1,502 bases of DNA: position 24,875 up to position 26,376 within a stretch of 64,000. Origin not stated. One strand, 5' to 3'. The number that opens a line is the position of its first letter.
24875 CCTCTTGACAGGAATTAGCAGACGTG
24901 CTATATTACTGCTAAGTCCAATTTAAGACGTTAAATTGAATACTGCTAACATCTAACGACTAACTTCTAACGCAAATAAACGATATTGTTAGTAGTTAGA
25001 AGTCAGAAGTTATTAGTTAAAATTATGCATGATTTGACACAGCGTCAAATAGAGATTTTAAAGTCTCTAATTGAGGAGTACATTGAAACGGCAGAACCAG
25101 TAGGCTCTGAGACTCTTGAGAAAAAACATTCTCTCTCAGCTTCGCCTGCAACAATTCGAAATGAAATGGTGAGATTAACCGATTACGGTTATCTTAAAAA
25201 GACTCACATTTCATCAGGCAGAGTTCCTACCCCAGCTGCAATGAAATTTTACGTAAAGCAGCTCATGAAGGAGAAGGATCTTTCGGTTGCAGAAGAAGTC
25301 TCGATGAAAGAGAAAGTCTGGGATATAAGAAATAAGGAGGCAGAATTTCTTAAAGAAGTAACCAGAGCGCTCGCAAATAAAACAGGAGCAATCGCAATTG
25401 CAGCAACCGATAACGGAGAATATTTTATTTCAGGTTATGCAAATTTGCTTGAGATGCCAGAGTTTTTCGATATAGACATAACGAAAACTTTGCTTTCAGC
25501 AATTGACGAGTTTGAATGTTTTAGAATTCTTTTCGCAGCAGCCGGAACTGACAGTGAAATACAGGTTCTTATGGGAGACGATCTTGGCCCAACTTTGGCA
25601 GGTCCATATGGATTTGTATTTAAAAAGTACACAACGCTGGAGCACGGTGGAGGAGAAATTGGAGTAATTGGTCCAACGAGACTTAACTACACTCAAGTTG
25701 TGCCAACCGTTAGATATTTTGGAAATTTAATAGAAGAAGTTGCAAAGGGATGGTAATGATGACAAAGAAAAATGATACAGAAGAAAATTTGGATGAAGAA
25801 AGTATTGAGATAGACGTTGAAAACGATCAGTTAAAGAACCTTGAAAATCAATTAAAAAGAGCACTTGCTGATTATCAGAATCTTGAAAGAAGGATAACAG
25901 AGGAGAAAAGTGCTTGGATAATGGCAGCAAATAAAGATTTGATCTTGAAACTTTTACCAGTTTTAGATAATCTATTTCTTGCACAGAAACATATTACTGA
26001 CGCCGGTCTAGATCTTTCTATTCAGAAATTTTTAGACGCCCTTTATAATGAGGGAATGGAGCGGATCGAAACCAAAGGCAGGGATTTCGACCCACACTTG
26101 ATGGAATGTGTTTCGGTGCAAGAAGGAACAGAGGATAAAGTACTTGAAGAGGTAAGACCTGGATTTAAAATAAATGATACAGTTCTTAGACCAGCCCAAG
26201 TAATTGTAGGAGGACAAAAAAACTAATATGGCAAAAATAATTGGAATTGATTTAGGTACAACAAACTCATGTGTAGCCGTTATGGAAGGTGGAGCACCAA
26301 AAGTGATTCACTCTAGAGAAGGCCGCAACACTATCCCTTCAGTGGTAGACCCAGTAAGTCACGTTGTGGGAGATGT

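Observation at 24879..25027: hrcA-grpE-dnaK leader: a degenerate CIRCE inside the promoter, then inverted arrays of phased 7-nt repeats ending at the start codon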

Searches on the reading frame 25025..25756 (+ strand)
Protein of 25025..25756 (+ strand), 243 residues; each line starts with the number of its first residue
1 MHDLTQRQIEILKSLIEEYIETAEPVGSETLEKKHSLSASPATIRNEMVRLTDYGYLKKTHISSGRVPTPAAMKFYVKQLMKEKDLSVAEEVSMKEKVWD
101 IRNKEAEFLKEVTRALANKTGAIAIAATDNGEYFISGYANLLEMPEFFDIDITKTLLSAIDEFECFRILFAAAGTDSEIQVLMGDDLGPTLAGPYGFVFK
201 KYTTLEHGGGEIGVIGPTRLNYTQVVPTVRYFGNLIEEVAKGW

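Call 3: search_protein_families(library=pfam, proteins=[window:25025-25756:+])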
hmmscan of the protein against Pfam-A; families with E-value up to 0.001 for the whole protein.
window:25025-25756:+ (243 aa): 2 families
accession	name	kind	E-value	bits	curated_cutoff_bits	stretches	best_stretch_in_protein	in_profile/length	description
PF01628.27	HrcA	-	1.7e-16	61.3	22.2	1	73-226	74-215/215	HrcA protein C terminal domain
PF03444.21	HrcA_DNA-bdg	-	7.3e-05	22.8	21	1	3-72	1-69/79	Winged helix-turn-helix transcription repressor, HrcA DNA-binding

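Call 11: find_homologous_proteins(query=window:25025-25756:+)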
Query window:25025-25756:+ (243 aa): 4245 proteins with E <= 0.001 among 4843 candidates; the best 120 are listed.
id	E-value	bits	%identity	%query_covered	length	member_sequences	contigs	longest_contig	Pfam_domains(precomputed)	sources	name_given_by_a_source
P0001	2.2e-154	530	99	100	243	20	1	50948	PF01628.28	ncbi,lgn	-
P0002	4.3e-141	486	88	100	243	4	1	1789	PF01628.28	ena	-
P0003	7.3e-138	476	88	100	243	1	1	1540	PF01628.28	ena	-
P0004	8.7e-138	475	88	100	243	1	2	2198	PF01628.28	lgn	-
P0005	1.1e-137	475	88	100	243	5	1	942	PF01628.28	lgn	-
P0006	6.2e-137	473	87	100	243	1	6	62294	PF01628.28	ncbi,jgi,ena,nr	ncbi:MAG: Heat-inducible transcription repressor hrcA [Microgenomates group bacterium GW2011_GWA2_37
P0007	9.0e-137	472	88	100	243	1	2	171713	PF01628.28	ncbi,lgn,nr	ncbi:MAG: hypothetical protein HYW63_00535 [Candidatus Levybacteria bacterium]|nr:hypothetical prote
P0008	3.2e-136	470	87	100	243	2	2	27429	PF01628.28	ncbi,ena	ncbi:MAG: hypothetical protein AAB520_03615 [Patescibacteria group bacterium]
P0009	3.3e-135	467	87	100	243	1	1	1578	PF01628.28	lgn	-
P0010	6.1e-135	466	87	100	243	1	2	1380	PF01628.28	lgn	-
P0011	6.3e-135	466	86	100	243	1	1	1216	PF01628.28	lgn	-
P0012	8.2e-135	466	86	100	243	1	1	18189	PF01628.28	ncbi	-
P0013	1.7e-134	465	85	100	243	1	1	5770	PF01628.28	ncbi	-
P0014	2.2e-134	464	86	100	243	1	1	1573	PF01628.28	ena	-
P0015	2.9e-134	464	84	100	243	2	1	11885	PF01628.28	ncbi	-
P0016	4.0e-134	464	86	100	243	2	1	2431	PF01628.28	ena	-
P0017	4.1e-134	463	85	100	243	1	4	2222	PF01628.28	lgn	-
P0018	8.1e-134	462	85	100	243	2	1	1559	PF01628.28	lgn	-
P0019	2.0e-133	461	85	100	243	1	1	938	PF01628.28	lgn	-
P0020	2.1e-133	461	85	100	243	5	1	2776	PF01628.28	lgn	-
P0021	2.1e-133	461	87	100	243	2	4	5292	PF01628.28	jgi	jgi:transcriptional regulator of heat shock response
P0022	2.5e-133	461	88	100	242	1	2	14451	PF01628.28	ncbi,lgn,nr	ncbi:MAG: hypothetical protein E6Q89_08690 [Bacteroidia bacterium]|nr:MAG: hypothetical protein E6Q8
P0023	2.9e-133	461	86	100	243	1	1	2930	PF01628.28,PF03444.22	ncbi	-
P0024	4.1e-133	460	86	100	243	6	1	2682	PF01628.28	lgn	-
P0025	1.1e-132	459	86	100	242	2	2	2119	PF01628.28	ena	-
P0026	2.0e-132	458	84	100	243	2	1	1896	PF01628.28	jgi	jgi:transcriptional regulator of heat shock response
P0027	2.7e-132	458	84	100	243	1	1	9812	PF01628.28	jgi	jgi:transcriptional regulator of heat shock response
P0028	2.9e-132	457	85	100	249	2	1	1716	PF01628.28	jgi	-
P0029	7.7e-132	456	84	100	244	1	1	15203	PF01628.28,PF03444.22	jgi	jgi:transcriptional regulator of heat shock response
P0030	9.5e-132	456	85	100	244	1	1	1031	PF01628.28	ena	-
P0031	1.2e-131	455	86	100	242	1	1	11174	PF01628.28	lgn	-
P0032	2.2e-131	454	84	100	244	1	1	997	PF01628.28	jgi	jgi:transcriptional regulator of heat shock response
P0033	2.3e-131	454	86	100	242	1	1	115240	PF01628.28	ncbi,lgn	-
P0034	3.4e-131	454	83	100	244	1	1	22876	PF01628.28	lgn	-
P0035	7.2e-131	453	83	100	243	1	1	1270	PF01628.28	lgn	-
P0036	7.5e-131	453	85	100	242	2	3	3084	PF01628.28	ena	-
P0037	1.8e-130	452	84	100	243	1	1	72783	PF01628.28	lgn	-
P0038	4.0e-130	450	84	100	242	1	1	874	PF01628.28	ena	-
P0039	4.5e-130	450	83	100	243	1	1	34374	PF01628.28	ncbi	-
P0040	4.6e-130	450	83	100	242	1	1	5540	PF01628.28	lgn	-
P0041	6.7e-130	450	82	100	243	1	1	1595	PF01628.28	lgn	-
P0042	9.1e-130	449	84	100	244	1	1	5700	PF01628.28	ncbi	-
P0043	5.6e-129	447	82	100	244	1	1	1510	PF01628.28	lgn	-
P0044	8.0e-129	446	83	100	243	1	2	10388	PF01628.28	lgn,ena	-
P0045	3.7e-128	444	82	100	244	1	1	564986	PF01628.28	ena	-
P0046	4.1e-128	444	84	100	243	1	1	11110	PF01628.28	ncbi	-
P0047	7.8e-128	443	83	100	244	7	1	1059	PF01628.28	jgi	jgi:transcriptional regulator of heat shock response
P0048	1.0e-127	443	82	100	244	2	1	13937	PF01628.28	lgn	-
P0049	1.0e-127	442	81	100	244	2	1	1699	PF01628.28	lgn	-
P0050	1.2e-127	442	81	100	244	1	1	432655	PF01628.28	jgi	jgi:transcriptional regulator of heat shock response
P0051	1.5e-126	439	81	100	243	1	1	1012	PF01628.28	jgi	jgi:transcriptional regulator of heat shock response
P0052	2.7e-126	438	82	100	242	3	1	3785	PF01628.28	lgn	-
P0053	1.5e-125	435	82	100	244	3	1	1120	PF01628.28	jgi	-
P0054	2.6e-124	431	80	100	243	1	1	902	PF01628.28,PF03444.22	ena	-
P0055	5.1e-124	430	80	100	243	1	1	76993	PF01628.28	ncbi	-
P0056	3.7e-123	428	81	100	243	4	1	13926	PF01628.28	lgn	-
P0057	6.8e-123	427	79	100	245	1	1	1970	PF01628.28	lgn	-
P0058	2.1e-122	425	79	100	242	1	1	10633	PF01628.28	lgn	-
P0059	2.4e-122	425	79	100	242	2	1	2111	PF01628.28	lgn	-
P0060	8.3e-121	420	77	100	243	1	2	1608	PF01628.28,PF03444.22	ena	-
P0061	1.6e-120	419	78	100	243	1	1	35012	PF01628.28,PF03444.22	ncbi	-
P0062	7.9e-120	417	76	100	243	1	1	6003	PF01628.28,PF03444.22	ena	-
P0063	8.0e-118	410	74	100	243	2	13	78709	PF01628.28,PF03444.22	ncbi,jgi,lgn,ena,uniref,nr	ncbi:MAG: Heat-inducible transcription repressor hrcA [Candidatus Woesebacteria bacterium GW2011_GWB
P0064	8.2e-118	410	85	90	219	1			PF01628.28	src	-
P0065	1.8e-117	409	76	100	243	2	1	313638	PF01628.28,PF03444.22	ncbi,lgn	-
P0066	1.9e-117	409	77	100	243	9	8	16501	PF01628.28,PF03444.22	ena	-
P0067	1.4e-116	406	75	100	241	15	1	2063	PF01628.28,PF03444.22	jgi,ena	-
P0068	3.3e-115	402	73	100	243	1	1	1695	PF01628.28,PF03444.22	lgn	-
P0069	1.2e-114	400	76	100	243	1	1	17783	PF01628.28,PF03444.22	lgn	-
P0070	1.6e-114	399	72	100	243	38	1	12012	PF01628.28,PF03444.22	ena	-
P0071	2.2e-114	399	74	100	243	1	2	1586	PF01628.28,PF03444.22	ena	-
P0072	3.0e-114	398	72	100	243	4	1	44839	PF01628.28,PF03444.22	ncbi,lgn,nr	ncbi:MAG: hypothetical protein M1450_03005 [Patescibacteria group bacterium]|nr:hypothetical protein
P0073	3.1e-114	398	74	100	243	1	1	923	PF01628.28,PF03444.22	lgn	-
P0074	3.1e-114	398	72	100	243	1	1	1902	PF01628.28,PF03444.22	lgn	-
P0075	3.2e-114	398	73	100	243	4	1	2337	PF01628.28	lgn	-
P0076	3.7e-114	398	73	100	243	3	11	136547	PF01628.28,PF03444.22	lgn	-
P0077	4.3e-114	398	73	100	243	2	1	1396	PF01628.28,PF03444.22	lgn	-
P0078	4.3e-114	398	71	100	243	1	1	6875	PF01628.28,PF03444.22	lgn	-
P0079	8.4e-114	397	73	100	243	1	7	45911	PF01628.28,PF03444.22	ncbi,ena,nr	ncbi:MAG: hypothetical protein M1450_02890 [Patescibacteria group bacterium]|nr:hypothetical protein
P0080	1.1e-113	397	73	100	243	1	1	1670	PF01628.28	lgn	-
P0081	1.1e-113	397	74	100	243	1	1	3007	PF01628.28,PF03444.22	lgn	-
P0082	1.2e-113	397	72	100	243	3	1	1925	PF01628.28,PF03444.22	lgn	-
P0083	1.2e-113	396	72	100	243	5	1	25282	PF01628.28,PF03444.22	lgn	-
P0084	1.4e-113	396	73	100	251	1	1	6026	PF01628.28,PF03444.22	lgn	-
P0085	1.5e-113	396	72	100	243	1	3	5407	PF01628.28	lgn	-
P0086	1.7e-113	396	72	100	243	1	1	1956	PF01628.28,PF03444.22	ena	-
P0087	2.1e-113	396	73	100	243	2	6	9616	PF01628.28,PF03444.22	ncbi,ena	-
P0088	4.0e-113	395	72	100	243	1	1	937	PF01628.28,PF03444.22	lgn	-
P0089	4.1e-113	395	73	100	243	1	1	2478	PF01628.28,PF03444.22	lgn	-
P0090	6.3e-113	394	72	100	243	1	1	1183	PF01628.28,PF03444.22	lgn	-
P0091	7.8e-113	394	71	100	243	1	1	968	PF01628.28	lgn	-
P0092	7.9e-113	394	72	100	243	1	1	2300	PF01628.28,PF03444.22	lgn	-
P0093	9.1e-113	394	72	100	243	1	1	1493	PF01628.28,PF03444.22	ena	-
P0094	9.4e-113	394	74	100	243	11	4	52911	PF01628.28,PF03444.22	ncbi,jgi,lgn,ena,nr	ncbi:MAG TPA: hypothetical protein VFD45_02510 [Patescibacteria group bacterium]|nr:hypothetical pro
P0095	1.4e-112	393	72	100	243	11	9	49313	PF01628.28,PF03444.22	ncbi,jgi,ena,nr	ncbi:MAG: Transcriptional regulator of heat shock protein [Candidatus Levybacteria bacterium GW2011_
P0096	1.4e-112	393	72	100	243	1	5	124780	PF01628.28,PF03444.22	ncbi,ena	-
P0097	1.4e-112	393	72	100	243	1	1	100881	PF01628.28,PF03444.22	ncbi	-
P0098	1.5e-112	393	71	100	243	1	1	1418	PF01628.28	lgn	-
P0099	1.5e-112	393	74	99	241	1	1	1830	PF01628.28,PF03444.22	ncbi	ncbi:MAG: hypothetical protein ACREGI_00680, partial [Candidatus Levyibacteriota bacterium]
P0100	2.9e-112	392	72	100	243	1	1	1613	PF01628.28,PF03444.22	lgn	-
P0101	3.0e-112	392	72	100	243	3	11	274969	PF01628.28,PF03444.22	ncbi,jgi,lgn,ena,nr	ncbi:MAG: hypothetical protein A3B38_04140 [Candidatus Levybacteria bacterium RIFCSPLOWO2_01_FULL_36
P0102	3.0e-112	392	73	100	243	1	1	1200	PF01628.28,PF03444.22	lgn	-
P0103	3.9e-112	392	71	100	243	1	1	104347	PF01628.28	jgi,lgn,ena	-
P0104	4.1e-112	391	72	100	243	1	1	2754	PF01628.28,PF03444.22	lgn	-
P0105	4.2e-112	391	72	100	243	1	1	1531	PF01628.28,PF03444.22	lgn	-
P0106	5.6e-112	391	72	100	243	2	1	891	PF01628.28,PF03444.22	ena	-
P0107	5.8e-112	391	71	100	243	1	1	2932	PF01628.28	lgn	-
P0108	6.8e-112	391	71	100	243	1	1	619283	PF01628.28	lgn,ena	-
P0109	7.4e-112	391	70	100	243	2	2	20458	PF01628.28,PF03444.22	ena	-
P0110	1.0e-111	390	73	100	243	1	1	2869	PF01628.28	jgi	jgi:heat-inducible transcriptional repressor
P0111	1.3e-111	390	71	100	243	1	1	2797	PF01628.28,PF03444.22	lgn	-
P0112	1.4e-111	390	71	100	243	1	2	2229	PF01628.28,PF03444.22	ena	-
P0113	1.4e-111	390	71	100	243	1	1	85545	PF01628.28,PF03444.22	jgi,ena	-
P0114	1.7e-111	389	68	100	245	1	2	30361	PF01628.28,PF03444.22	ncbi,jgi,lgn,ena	-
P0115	1.9e-111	389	71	100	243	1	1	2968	PF01628.28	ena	-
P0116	1.9e-111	389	71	100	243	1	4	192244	PF01628.28,PF03444.22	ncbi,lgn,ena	-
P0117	2.1e-111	389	73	100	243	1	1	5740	PF01628.28,PF03444.22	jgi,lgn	jgi:heat-inducible transcriptional repressor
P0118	2.7e-111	389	70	100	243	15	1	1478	PF01628.28,PF03444.22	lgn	-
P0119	2.8e-111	389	70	100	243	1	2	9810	PF01628.28,PF03444.22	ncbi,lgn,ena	-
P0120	3.0e-111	389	71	100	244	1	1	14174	PF01628.28,PF03444.22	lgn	-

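Call 13: find_related_loci(query=A1, collection=genome_contigs, flank=3000)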
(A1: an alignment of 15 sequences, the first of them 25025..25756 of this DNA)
Query A1 (243 aa) in genome_contigs; peptide patterns used: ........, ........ (x = any residue, [..] = any of these).
436 stretches matched a pattern; 378 encode a relative of the query (tblastn E <= 1e-3); the best 80 are kept; 80 distinct loci.
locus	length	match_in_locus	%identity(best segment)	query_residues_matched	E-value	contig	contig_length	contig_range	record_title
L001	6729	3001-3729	99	1-243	3e-163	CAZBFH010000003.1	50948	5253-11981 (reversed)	MAG TPA_asm: uncultured Gammaproteobacteria bacterium isolate SRP342105_co2_162 genome assembly, contig: NODE_594_length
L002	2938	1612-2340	98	1-243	2e-170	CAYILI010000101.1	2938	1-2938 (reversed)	MAG TPA_asm: uncultured Gammaproteobacteria bacterium isolate ERP119705_co22_367 genome assembly, contig: NODE_25955_len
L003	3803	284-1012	98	1-243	2e-167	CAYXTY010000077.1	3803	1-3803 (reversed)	MAG TPA_asm: uncultured Gammaproteobacteria bacterium isolate SRP286056_co1_91 genome assembly, contig: NODE_38166_lengt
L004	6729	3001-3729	96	1-243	6e-158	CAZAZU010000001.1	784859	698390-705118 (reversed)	MAG TPA_asm: uncultured Gammaproteobacteria bacterium isolate SRP178908_co1_328 genome assembly, contig: NODE_1_length_7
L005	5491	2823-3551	94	1-243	2e-156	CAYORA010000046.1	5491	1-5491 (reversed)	MAG TPA_asm: uncultured Gammaproteobacteria bacterium isolate SRP170004_co1_164 genome assembly, contig: NODE_24220_leng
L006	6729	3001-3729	90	1-243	2e-148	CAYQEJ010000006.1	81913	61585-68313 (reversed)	MAG TPA_asm: uncultured Gammaproteobacteria bacterium isolate SRP278252_co2_88 genome assembly, contig: NODE_413_length_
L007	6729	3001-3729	88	1-243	2e-145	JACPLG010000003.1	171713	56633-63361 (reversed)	MAG: Candidatus Levyibacteriota bacterium isolate NC_groundwater_515_Ag_S-0.1um_38_10 S35_SO-1_scaffold_41853, whole gen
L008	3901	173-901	87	1-243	4e-146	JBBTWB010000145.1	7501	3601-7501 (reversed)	MAG: Patescibacteria group bacterium isolate H43-bin061_1 H43_bin061_1_000000000145, whole genome shotgun sequence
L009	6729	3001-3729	86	1-243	2e-143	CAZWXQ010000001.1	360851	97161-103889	MAG TPA_asm: uncultured Gammaproteobacteria bacterium isolate SRP292972_co3_100 genome assembly, contig: NODE_31_length_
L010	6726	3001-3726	86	1-243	2e-140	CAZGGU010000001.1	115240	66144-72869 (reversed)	MAG TPA_asm: uncultured Gammaproteobacteria bacterium isolate SRP292972_co1_102 genome assembly, contig: NODE_176_length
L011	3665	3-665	93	23-243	1e-140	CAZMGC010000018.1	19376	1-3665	MAG TPA_asm: uncultured Gammaproteobacteria bacterium isolate SRP278252_co2_146 genome assembly, contig: NODE_5751_lengt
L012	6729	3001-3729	78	1-243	3e-129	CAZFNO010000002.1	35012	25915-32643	MAG TPA_asm: uncultured Gammaproteobacteria bacterium isolate binchicken_co134_351 genome assembly, contig: NODE_2521_le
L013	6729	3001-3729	74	1-243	3e-123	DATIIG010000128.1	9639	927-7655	MAG TPA_asm: Candidatus Saccharimonadales bacterium isolate SMAG_U15658 k141_238548, whole genome shotgun sequence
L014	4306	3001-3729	73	1-243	1e-122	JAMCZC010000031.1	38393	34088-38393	MAG: Patescibacteria group bacterium isolate FK_Sedi_B_Bin.322 NODE_2996_length_38393_cov_39.6772, whole genome shotgun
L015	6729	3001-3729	73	1-243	3e-122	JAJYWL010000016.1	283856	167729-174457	MAG: bacterium isolate FK3.bin113 NODE_31_length_283856_cov_3.502479, whole genome shotgun sequence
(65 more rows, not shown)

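Call 21: find_encoding_contigs(protein=P0006, flank=600, max_places=1)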
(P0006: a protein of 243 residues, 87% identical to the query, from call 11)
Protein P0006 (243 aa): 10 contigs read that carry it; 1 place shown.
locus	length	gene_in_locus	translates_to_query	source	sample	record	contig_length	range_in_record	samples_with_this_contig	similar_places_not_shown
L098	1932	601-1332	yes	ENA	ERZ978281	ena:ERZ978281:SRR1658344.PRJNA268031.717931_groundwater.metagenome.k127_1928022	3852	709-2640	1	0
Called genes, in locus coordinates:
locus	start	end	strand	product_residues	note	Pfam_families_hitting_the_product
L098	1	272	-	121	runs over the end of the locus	-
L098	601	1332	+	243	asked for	PF01628:HrcA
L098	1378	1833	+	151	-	PF01025:GrpE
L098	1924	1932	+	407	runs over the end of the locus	?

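Call 22: find_encoding_contigs(protein=P0012, flank=600, max_places=1)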
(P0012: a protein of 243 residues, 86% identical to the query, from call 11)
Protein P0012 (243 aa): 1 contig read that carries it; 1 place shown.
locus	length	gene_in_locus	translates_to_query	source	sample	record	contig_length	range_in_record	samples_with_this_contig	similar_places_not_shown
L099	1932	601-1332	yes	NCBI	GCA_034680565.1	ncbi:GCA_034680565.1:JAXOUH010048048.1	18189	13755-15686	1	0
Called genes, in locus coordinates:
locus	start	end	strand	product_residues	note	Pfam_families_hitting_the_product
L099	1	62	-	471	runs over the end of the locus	PF00133:tRNA-synt_1, PF01406:tRNA-synt_1e (weak), PF09334:tRNA-synt_1g, PF00133:tRNA-synt_1, PF01406:tRNA-synt_1e (weak)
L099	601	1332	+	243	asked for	PF01628:HrcA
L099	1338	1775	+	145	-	PF01025:GrpE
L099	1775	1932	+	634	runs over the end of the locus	PF00012:HSP70, PF06723:MreB_Mbl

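Call 23: find_encoding_contigs(protein=P0015, flank=600, max_places=1)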
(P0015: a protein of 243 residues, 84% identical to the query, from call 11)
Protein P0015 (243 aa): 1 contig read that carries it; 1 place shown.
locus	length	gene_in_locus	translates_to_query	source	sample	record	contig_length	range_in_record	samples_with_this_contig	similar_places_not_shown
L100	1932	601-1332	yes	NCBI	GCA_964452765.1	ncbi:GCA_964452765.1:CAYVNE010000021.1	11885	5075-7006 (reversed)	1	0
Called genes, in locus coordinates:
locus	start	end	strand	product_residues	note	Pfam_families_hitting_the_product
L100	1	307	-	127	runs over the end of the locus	-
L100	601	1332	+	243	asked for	PF01628:HrcA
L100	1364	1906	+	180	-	PF01025:GrpE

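Call 24: find_encoding_contigs(protein=P0037, flank=600, max_places=1)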
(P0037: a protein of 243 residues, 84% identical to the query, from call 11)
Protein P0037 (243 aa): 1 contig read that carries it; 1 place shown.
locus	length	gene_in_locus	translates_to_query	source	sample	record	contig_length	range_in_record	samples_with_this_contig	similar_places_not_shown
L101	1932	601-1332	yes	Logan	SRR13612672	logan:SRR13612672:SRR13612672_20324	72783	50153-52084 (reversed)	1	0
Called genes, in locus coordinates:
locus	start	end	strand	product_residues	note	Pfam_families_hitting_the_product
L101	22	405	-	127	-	-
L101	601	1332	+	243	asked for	PF01628:HrcA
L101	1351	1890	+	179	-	PF01025:GrpE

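Call 25: find_encoding_contigs(protein=P0045, flank=600, max_places=1)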
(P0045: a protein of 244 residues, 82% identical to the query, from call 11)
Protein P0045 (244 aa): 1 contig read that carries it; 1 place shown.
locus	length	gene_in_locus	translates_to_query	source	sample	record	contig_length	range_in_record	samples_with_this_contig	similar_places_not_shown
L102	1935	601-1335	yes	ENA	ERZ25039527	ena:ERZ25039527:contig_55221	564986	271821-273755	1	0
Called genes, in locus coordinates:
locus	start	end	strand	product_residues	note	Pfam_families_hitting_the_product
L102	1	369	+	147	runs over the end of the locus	PF00293:NUDIX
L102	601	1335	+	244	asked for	PF01628:HrcA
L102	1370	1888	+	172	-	PF01025:GrpE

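Call 26: find_encoding_contigs(protein=P0050, flank=600, max_places=1)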
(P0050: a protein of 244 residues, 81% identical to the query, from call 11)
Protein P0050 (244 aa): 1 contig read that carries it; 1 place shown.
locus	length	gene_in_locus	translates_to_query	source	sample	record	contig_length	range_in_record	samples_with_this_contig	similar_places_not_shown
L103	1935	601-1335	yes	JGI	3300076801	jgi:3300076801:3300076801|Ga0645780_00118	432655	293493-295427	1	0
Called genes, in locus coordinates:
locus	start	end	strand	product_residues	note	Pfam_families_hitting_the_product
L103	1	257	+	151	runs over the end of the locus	PF00293:NUDIX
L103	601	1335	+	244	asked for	PF01628:HrcA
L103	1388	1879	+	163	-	PF01025:GrpE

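Call 27: find_encoding_contigs(protein=P0055, flank=600, max_places=1)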
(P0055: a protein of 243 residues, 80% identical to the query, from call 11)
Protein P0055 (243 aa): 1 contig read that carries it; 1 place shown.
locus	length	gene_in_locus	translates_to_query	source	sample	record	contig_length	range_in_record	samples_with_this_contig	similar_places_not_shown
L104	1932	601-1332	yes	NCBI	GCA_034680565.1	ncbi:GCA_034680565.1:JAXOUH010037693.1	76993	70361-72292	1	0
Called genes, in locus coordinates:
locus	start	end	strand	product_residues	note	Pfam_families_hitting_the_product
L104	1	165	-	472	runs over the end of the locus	PF00133:tRNA-synt_1, PF09334:tRNA-synt_1g, PF00133:tRNA-synt_1, PF01406:tRNA-synt_1e (weak)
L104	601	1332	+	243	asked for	PF01628:HrcA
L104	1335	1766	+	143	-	PF01025:GrpE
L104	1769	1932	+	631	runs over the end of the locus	PF00012:HSP70, PF06723:MreB_Mbl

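Call 28: find_encoding_contigs(protein=P0034, flank=600, max_places=1)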
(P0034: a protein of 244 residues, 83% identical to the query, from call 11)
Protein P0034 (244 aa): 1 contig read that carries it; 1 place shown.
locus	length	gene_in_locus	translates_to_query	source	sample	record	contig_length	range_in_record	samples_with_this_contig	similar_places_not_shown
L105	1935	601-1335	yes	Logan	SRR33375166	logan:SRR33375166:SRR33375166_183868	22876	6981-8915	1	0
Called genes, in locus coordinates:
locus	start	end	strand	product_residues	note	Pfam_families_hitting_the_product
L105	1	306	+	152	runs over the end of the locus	-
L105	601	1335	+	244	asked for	PF01628:HrcA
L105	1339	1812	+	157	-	PF01025:GrpE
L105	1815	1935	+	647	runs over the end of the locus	PF00012:HSP70, PF06723:MreB_Mbl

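Call 69: find_encoding_contigs(protein=window:25025-25756:+, flank=400, max_places=8)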
Protein window:25025-25756:+ (243 aa): 7 contigs read that carry it; 6 places shown.
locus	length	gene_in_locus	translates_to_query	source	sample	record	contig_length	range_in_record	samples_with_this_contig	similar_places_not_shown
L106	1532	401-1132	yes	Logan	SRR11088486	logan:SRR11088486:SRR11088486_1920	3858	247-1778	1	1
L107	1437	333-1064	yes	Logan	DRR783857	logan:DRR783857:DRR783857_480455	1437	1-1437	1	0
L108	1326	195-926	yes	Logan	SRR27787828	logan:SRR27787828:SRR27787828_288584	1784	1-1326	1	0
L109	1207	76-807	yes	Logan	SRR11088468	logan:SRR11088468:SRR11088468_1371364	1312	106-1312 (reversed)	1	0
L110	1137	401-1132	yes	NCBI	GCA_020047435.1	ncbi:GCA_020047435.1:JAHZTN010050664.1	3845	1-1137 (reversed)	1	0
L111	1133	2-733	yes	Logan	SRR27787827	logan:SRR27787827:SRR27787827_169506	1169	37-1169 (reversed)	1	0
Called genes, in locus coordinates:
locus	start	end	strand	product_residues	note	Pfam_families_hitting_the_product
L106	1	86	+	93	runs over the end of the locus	-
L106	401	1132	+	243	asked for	PF01628:HrcA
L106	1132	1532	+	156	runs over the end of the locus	PF01025:GrpE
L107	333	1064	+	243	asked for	PF01628:HrcA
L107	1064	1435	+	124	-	?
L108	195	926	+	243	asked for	PF01628:HrcA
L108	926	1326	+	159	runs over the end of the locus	PF01025:GrpE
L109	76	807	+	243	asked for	PF01628:HrcA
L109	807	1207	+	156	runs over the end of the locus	PF01025:GrpE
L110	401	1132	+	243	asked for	PF01628:HrcA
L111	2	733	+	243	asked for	PF01628:HrcA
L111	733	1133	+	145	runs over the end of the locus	?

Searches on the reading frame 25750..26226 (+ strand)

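Call 3: search_protein_families(library=pfam, proteins=[window:25750-26226:+])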
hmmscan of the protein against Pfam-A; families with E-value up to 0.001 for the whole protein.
window:25750-26226:+ (158 aa): 1 family
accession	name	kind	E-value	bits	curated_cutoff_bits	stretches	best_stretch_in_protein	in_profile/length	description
PF01025.24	GrpE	-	4.3e-31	108.3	25.8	1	6-153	8-163/165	GrpE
